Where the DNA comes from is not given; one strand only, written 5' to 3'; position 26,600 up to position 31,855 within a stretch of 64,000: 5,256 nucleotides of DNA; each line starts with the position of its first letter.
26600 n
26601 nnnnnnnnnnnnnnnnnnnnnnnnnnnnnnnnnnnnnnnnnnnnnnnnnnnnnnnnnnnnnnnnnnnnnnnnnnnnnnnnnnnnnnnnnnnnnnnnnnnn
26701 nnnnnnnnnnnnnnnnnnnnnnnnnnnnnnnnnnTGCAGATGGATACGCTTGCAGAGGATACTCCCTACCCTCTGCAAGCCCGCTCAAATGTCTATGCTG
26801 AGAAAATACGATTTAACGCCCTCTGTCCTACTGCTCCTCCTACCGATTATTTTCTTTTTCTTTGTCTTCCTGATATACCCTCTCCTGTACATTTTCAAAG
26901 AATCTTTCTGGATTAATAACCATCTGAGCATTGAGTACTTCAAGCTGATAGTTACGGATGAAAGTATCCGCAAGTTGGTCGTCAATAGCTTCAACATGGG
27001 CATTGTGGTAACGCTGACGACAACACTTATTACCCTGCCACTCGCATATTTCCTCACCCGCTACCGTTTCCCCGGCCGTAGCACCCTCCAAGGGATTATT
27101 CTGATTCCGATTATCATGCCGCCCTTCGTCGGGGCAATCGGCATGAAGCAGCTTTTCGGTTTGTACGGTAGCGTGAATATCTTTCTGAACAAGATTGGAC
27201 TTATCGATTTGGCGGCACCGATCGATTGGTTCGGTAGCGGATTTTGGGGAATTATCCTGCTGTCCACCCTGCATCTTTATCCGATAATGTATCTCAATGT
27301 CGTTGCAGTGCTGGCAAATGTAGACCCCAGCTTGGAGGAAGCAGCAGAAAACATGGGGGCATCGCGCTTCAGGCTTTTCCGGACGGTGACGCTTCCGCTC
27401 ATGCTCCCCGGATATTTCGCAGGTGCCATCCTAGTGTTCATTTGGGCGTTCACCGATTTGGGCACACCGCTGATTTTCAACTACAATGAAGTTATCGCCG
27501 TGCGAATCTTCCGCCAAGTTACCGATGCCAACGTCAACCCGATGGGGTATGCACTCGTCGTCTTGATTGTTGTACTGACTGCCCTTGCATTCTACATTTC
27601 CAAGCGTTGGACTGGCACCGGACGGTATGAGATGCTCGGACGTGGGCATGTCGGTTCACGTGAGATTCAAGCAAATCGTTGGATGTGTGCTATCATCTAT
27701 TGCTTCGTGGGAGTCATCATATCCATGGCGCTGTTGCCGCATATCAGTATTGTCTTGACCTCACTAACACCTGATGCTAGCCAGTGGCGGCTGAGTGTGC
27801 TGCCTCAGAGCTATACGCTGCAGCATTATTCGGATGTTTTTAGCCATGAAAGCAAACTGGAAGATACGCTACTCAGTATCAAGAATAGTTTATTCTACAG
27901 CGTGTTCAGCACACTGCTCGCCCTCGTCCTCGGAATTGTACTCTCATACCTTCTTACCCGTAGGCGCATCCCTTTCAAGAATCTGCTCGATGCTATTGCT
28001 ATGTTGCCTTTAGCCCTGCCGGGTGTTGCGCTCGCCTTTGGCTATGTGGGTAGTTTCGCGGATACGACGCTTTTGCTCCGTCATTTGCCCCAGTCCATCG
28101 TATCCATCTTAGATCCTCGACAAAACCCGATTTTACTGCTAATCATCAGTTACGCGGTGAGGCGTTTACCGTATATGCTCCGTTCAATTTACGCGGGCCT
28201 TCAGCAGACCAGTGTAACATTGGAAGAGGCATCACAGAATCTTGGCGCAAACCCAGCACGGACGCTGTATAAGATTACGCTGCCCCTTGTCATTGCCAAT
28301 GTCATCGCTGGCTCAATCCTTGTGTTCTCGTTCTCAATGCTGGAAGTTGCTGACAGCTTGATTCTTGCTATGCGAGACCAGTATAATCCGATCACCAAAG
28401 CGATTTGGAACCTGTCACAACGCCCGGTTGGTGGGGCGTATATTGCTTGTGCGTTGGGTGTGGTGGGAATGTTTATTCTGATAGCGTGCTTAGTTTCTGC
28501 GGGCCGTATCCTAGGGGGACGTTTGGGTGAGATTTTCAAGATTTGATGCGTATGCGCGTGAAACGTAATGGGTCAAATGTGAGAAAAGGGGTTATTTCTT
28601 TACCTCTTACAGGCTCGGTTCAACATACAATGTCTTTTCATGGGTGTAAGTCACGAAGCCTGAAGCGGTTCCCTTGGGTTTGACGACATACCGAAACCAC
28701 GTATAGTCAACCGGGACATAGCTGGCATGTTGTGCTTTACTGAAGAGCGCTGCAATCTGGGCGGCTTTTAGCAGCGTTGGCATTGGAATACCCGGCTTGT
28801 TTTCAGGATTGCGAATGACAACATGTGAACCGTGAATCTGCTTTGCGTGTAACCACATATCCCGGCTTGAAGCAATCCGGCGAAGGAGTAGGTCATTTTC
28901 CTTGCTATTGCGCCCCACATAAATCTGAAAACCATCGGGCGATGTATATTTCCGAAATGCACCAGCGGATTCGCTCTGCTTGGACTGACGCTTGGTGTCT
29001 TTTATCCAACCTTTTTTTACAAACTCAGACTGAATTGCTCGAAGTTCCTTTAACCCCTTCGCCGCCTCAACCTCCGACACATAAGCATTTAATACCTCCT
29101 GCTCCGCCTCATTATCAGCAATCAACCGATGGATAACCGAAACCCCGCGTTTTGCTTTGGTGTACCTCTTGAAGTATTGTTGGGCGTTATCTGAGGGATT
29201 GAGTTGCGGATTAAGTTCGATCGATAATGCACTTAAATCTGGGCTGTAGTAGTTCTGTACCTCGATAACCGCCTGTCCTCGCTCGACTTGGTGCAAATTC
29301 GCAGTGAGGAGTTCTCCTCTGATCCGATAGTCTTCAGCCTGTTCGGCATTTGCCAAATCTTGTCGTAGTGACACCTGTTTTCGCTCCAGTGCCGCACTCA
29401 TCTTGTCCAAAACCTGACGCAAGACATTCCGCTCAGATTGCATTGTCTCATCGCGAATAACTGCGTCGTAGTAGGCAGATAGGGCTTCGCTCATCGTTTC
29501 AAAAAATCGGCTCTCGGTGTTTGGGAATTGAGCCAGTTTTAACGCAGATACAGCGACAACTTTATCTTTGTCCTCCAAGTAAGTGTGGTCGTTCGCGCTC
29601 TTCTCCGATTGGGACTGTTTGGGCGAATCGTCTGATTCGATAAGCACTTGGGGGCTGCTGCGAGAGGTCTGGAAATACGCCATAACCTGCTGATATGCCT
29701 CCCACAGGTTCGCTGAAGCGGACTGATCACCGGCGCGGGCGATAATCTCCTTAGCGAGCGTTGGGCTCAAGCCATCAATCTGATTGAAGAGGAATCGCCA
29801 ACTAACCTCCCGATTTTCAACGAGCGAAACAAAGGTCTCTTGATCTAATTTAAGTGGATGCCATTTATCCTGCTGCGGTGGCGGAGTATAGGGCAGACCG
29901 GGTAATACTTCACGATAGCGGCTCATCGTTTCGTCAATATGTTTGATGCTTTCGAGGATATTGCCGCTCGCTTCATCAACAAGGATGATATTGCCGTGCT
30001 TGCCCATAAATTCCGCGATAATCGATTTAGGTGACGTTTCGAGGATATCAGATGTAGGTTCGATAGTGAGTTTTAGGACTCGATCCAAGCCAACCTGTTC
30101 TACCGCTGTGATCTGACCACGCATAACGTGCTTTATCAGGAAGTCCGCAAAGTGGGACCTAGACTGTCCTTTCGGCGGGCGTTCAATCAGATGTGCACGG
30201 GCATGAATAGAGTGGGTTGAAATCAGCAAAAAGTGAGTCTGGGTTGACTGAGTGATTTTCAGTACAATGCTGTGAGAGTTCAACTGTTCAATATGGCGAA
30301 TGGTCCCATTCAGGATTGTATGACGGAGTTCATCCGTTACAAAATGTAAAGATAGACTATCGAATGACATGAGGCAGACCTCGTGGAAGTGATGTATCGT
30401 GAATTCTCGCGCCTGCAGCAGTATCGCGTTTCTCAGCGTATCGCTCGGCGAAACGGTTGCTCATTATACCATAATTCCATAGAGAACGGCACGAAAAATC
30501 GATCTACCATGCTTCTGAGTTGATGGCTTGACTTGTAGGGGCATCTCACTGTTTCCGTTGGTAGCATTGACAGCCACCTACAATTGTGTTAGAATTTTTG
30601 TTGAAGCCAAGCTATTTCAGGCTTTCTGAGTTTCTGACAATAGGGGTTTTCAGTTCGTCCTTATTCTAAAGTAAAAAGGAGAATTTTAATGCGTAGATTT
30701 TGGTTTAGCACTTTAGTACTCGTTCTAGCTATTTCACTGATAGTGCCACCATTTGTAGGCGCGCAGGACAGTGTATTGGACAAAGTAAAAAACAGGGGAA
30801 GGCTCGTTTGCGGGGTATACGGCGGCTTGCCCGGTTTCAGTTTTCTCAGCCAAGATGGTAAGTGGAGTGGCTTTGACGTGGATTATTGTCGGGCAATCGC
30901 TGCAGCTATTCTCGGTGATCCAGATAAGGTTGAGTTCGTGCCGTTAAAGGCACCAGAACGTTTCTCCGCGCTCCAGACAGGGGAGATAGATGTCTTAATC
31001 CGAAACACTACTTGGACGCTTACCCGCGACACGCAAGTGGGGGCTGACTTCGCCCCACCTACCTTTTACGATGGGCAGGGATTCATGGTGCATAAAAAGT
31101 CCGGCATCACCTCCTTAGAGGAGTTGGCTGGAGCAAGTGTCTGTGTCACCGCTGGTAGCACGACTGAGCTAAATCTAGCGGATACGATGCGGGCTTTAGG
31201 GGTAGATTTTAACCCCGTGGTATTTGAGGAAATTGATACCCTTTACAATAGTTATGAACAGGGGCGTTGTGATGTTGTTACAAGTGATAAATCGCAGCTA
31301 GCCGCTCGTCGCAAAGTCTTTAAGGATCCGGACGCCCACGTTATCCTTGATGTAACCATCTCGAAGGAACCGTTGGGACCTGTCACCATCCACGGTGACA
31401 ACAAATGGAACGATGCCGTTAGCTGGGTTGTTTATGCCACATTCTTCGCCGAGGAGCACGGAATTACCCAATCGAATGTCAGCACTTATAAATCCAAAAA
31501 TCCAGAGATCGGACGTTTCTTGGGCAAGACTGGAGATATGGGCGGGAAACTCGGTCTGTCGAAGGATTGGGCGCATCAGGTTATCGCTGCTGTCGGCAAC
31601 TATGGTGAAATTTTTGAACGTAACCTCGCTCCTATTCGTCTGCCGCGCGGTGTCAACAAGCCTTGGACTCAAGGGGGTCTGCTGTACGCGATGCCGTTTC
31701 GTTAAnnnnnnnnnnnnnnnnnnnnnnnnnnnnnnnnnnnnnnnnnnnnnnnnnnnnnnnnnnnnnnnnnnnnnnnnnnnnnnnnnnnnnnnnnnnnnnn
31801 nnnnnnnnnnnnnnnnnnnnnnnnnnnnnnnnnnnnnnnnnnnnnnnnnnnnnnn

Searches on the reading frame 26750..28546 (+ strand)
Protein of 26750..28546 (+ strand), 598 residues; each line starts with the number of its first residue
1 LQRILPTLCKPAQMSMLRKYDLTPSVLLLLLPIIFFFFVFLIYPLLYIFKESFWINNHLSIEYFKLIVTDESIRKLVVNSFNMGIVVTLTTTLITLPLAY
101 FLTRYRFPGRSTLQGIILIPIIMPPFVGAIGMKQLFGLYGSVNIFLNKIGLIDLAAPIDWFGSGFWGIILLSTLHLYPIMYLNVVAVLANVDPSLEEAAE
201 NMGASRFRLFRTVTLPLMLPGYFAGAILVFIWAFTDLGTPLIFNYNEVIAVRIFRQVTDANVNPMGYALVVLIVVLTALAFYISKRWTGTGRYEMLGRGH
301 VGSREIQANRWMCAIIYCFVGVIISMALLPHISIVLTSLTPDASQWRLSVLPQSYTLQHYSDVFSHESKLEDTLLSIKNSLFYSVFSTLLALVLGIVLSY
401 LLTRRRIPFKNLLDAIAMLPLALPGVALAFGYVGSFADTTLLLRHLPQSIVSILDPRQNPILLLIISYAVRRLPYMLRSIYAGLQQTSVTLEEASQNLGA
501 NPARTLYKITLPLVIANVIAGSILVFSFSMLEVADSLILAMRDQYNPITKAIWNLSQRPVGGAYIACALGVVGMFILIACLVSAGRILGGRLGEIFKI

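Call 7: search_protein_families(library=pfam, proteins=[window:26750-28546:+], max_evalue=1)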
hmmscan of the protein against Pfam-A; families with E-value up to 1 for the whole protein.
window:26750-28546:+ (598 aa): 2 families
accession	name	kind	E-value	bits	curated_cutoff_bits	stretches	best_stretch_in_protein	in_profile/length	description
PF00528.27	BPD_transp_1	-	5.5e-28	98.4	26.4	2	96-283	2-174/184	Binding-protein-dependent transport system inner membrane component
PF09358.15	E1_UFD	-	0.11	13.6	25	1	352-386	7-41/93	Ubiquitin fold domain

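Call 79: search_protein_families(library=ncbifam, proteins=[window:26750-28546:+], max_evalue=0.001)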
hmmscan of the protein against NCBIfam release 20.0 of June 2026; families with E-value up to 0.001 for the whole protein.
window:26750-28546:+ (598 aa): 39 families (the best 25 are shown)
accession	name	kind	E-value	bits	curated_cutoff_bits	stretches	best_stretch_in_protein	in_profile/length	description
TIGR03262.1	PhnU2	equivalog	9.9e-55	186.2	593.25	2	30-447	7-406/546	putative 2-aminoethylphosphonate ABC transporter permease subunit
NF006939.0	PRK09421.1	equivalog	2e-48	164.8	262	2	74-285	9-218/230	molybdate ABC transporter permease subunit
TIGR01581.1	Mo_ABC_porter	hypoth_equivalog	3.5e-48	164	210.3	2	62-280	8-222/225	ABC transporter permease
NF040839.1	tungstate_WtpB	equivalog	3.7e-45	154.5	340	2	369-542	38-206/251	tungstate ABC transporter permease WtpB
TIGR02141.1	modB_ABC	equivalog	2.3e-42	145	182.6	2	80-281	3-201/208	molybdate ABC transporter permease subunit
NF011624.0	PRK15050.1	equivalog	9e-38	130.1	247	2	23-286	22-283/297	2-aminoethylphosphonate ABC transporter permease subunit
TIGR00969.1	3a0106s02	subfamily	1.1e-35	123.4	240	2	26-243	16-221/272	sulfate ABC transporter permease subunit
TIGR02139.1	permease_CysT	equivalog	2e-35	122.7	246.1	2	35-280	14-253/265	sulfate ABC transporter permease subunit CysT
NF007044.0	PRK09497.1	equivalog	8.6e-34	117.3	348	2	34-284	16-271/285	spermidine/putrescine ABC transporter permease PotB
NF008208.0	PRK10971.1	equivalog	3.3e-31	108.8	415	2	34-274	21-255/277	sulfate/thiosulfate ABC transporter permease CysT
TIGR03226.1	PhnU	equivalog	9.3e-30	104.1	283.45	2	25-282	42-300/311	2-aminoethylphosphonate ABC transporter permease subunit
NF007047.0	PRK09500.1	equivalog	1e-29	104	326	2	36-284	13-248/257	spermidine/putrescine ABC transporter permease PotC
TIGR02140.1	permease_CysW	equivalog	6.7e-25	88.1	329.1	2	29-239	5-203/261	sulfate ABC transporter permease subunit CysW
TIGR03255.1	PhnV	equivalog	6.8e-23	81.7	358.7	2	319-572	19-249/270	2-aminoethylphosphonate ABC transport system, membrane component PhnV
NF043074.1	MMSYN1_0196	equivalog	2.3e-19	69.8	350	2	312-540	10-213/277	spermidine/putrescine ABC transporter permease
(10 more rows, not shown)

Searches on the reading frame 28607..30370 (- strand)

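Call 7: search_protein_families(library=pfam, proteins=[window:28607-30370:-], max_evalue=1)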
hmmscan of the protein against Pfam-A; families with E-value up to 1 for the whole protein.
window:28607-30370:- (587 aa): 4 families
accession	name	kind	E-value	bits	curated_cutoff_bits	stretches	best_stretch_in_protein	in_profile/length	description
PF05833.16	NFACT_N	-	1.8e-112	376.9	31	1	4-467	1-454/456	NFACT N-terminal and middle domains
PF05670.18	NFACT-R_1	-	5.6e-14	53.1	29.8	1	472-567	2-98/112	NFACT protein RNA binding domain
PF18297.6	NFACT-R_2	-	3.1e-08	34.1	26.9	1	478-557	7-80/104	NFACT protein RNA binding domain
PF03210.18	Paramyx_P_V_C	-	0.16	12.3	25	0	386-448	89-151/154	Paramyxovirus P/V phosphoprotein C-terminal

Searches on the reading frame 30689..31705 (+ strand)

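Call 65: search_protein_families(library=pfam, proteins=[window:30689-31705:+], max_evalue=0.001)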
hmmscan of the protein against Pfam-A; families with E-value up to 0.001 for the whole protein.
window:30689-31705:+ (338 aa): 2 families
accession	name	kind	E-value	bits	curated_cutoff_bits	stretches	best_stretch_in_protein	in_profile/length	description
PF00497.25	SBP_bac_3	-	2.6e-21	76.2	26.4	1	39-140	1-97/132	Bacterial extracellular solute-binding proteins, family 3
PF09084.16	NMT1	-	2.6e-07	31.2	20.5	0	130-198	75-145/216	NMT1/THI5 like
